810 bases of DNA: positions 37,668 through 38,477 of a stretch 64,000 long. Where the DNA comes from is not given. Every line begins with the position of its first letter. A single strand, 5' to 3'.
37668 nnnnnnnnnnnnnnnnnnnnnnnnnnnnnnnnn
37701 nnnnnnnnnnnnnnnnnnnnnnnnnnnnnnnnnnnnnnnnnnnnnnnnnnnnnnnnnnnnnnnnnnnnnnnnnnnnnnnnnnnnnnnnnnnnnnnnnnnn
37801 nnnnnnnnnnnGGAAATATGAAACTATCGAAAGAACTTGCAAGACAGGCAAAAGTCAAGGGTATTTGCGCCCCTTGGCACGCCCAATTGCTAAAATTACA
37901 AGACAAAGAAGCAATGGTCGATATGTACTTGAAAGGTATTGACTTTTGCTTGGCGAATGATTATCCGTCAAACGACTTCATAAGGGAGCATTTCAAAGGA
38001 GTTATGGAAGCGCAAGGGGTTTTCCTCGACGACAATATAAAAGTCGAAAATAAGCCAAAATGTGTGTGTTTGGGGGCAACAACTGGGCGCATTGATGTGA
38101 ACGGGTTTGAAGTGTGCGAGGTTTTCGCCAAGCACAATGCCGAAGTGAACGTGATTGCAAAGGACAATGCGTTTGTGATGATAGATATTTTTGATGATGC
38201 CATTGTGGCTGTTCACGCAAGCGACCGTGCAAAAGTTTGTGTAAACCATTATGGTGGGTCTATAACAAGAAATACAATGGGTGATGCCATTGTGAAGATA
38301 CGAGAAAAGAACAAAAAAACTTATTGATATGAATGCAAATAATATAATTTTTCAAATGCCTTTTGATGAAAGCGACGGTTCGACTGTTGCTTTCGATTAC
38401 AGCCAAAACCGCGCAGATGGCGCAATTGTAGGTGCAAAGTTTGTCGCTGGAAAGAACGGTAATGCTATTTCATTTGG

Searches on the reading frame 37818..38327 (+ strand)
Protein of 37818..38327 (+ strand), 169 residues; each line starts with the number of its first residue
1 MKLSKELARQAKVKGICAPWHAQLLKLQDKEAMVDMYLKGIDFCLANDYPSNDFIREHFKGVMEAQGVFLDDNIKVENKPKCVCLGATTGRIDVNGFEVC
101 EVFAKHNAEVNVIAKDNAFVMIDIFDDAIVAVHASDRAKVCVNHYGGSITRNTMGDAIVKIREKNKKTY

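Call 68: search_protein_families(library=phrogs, max_evalue=0.01, proteins=[window:37818-38327:+])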
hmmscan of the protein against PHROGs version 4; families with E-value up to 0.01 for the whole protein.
window:37818-38327:+ (169 aa): 1 family
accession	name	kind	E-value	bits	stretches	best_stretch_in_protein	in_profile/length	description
phrog_10156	-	unknown function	5.5e-59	199.6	1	1-166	4-167/167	-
